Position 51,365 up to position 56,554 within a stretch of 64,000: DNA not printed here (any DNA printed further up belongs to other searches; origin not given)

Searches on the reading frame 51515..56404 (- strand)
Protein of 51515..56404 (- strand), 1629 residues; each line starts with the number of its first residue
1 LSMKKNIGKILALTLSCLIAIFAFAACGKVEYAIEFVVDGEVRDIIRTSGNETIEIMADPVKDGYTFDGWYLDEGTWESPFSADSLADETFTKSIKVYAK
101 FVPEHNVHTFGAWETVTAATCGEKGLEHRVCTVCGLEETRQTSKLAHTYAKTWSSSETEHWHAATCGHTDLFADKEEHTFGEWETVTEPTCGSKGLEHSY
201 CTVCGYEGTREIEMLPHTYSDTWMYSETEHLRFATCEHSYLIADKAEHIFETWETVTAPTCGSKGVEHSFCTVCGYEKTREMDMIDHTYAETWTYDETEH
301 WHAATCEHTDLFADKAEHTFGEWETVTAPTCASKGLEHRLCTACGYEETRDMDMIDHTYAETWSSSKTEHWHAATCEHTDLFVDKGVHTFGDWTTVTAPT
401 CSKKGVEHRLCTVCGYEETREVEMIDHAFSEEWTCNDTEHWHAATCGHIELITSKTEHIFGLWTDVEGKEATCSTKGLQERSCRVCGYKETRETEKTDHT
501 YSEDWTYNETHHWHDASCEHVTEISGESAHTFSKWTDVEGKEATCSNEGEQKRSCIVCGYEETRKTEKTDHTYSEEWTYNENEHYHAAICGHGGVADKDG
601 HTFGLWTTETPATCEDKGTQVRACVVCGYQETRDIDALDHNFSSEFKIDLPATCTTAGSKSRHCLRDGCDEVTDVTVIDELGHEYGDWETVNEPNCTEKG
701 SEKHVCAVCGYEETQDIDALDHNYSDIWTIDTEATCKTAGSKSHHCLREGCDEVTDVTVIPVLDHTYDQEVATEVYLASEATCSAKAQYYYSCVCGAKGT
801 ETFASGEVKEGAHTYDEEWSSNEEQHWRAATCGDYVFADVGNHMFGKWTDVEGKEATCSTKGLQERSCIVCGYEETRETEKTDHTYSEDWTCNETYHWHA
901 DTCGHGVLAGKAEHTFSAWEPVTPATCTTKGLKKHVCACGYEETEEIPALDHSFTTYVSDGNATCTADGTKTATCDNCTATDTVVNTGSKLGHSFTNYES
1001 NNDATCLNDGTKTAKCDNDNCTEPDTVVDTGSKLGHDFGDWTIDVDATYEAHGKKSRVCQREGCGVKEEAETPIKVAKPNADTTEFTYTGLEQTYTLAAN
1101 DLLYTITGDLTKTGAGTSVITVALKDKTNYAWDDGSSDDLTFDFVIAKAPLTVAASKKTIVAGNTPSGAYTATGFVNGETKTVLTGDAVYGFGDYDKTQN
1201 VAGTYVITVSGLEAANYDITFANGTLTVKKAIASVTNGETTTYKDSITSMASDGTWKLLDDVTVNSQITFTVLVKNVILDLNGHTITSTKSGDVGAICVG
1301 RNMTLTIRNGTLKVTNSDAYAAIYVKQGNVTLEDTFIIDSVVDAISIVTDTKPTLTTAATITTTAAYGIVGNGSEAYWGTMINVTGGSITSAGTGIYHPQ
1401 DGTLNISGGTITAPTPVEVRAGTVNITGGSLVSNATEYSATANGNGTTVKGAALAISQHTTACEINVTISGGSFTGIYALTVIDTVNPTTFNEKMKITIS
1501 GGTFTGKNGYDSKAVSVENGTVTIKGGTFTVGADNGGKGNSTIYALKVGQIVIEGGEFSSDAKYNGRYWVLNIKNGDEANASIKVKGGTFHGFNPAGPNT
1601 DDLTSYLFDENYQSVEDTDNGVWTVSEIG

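Call 31: search_protein_families(library=pfam, proteins=[window:51515-56404:-], max_evalue=0.001)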
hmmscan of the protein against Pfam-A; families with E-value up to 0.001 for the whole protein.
window:51515-56404:- (1629 aa): 3 families
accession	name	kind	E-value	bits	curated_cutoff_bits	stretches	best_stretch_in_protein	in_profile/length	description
PF01783.29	Ribosomal_L32p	-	4.4e-15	56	21.3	0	395-423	26-54/56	Ribosomal L32p protein family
PF18676.6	MBG_2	-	1.8e-13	51.3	25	1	1151-1227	1-72/72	MBG domain (YGX type)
PF09479.16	Flg_new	-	9.8e-08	32.4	27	1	32-100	1-65/65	Listeria-Bacteroides repeat domain (List_Bact_rpt)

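Call 38: find_homologous_proteins(query=window:51515-56398:-, max_evalue=1e-30)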
Query window:51515-56398:- (1627 aa): 383 proteins with E <= 1e-30 among 4667 candidates; the best 120 are listed.
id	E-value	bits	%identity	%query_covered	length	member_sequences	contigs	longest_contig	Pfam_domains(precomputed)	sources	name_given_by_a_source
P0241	0.0e+0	3783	100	100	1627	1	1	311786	PF09479.17,PF01783.30,PF18676.7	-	-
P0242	1.0e-234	801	32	58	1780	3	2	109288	PF09479.17,PF16459.12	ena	-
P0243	2.8e-206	706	28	58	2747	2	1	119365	PF02981.22,PF03110.20,PF20719.3,PF18998.7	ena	-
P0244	1.1e-197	678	33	58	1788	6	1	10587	PF02981.22,PF16459.12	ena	-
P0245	2.2e-177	611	39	45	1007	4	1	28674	PF03781.23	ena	-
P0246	6.1e-164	566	31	57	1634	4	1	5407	-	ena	-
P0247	3.7e-160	553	30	36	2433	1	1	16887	PF07581.18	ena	-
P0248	1.2e-142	495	39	35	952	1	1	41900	PF03781.23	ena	-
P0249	2.1e-141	491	34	28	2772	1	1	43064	PF01095.26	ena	-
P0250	1.2e-139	485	33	33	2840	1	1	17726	PF01095.26,PF00544.26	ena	-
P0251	5.5e-133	463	35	28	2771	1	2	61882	PF01095.26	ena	-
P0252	2.8e-127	444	43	30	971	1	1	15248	PF22004.2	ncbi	-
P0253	3.6e-123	431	32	44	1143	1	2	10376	PF13306.13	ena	-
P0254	2.5e-122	428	35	23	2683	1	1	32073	PF01095.26,PF00544.26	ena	-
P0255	6.4e-113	397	30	42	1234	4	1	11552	-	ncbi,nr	ncbi:MAG: hypothetical protein IKC59_04400 [Clostridia bacterium]|nr:hypothetical protein [Clostridi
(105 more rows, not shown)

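Call 40: find_encoding_contigs(protein=P0242, flank=10000, max_places=4)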
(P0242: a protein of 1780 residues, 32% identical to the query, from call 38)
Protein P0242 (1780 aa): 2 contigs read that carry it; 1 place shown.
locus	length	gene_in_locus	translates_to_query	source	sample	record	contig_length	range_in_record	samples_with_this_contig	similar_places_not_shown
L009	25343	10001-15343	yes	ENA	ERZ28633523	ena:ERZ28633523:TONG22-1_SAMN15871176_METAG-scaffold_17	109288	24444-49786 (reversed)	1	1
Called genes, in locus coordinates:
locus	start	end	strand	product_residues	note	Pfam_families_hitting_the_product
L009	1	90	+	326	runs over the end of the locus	PF19300:BPD_transp_1_N, PF00528:BPD_transp_1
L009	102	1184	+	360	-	PF12911:OppC_N, PF00528:BPD_transp_1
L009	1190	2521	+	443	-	PF00005:ABC_tran, PF08352:oligo_HPY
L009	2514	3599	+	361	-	PF00005:ABC_tran, PF08352:oligo_HPY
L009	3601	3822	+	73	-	-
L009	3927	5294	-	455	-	PF00209:SNF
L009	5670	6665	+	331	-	PF00248:Aldo_ket_red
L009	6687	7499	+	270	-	PF08659:KR, PF13561:adh_short_C2, PF00106:adh_short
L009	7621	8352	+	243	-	PF00072:Response_reg, PF04397:LytTR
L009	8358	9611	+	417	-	PF14501:HATPase_c_5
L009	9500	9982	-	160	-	-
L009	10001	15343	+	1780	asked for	PF16459:Phage_TAC_13 (faint), PF09479:Flg_new (weak)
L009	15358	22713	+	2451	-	-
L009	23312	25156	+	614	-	PF06580:His_kinase, PF02518:HATPase_c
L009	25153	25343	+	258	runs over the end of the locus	PF00072:Response_reg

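Call 72: find_encoding_contigs(protein=P0252, flank=10000, max_places=3)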
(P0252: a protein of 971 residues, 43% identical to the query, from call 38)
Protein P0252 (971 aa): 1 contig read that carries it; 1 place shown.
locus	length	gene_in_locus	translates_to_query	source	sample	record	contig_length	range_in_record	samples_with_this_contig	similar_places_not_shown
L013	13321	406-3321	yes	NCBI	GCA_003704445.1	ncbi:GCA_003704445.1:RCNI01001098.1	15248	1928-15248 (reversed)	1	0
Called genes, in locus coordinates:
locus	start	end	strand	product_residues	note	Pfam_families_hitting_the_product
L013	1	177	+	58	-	?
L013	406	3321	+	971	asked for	PF22004:SPAR (faint)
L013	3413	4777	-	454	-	PF00309:Sigma54_AID, PF04963:Sigma54_CBD, PF04552:Sigma54_DBD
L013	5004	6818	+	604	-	PF00158:Sigma54_activat, PF14532:Sigma54_activ_2, PF18024:HTH_50 (faint), PF00004:AAA (weak), PF07728:AAA_5, PF25601:AAA_lid_14, PF02954:HTH_8 (weak)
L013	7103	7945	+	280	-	PF01678:DAP_epimerase, PF26317:CntK_N, PF01678:DAP_epimerase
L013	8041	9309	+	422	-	PF00375:SDF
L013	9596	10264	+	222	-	PF03734:YkuD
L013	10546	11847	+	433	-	PF00278:Orn_DAP_Arg_deC, PF02784:Orn_Arg_deC_N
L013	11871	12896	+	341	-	PF00291:PALP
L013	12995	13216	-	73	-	-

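Call 73: find_encoding_contigs(protein=P0245, flank=10000, max_places=3)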
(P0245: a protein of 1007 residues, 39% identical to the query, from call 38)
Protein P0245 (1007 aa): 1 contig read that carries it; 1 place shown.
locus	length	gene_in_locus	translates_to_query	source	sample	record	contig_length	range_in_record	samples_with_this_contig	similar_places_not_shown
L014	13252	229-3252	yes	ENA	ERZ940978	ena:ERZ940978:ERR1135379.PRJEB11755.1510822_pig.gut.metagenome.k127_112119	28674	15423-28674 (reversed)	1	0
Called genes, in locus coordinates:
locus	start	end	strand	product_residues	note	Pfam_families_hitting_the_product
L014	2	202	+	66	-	?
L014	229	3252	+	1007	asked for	PF03781:FGE-sulfatase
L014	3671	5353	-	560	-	PF00534:Glycos_transf_1, PF13692:Glyco_trans_1_4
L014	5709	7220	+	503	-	PF03553:Na_H_antiporter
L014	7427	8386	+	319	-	PF03193:RsgA_GTPase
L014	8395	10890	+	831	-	PF00488:MutS_V, PF20297:MSSS, PF01713:Smr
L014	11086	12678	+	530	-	PF00342:PGI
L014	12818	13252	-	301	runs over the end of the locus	-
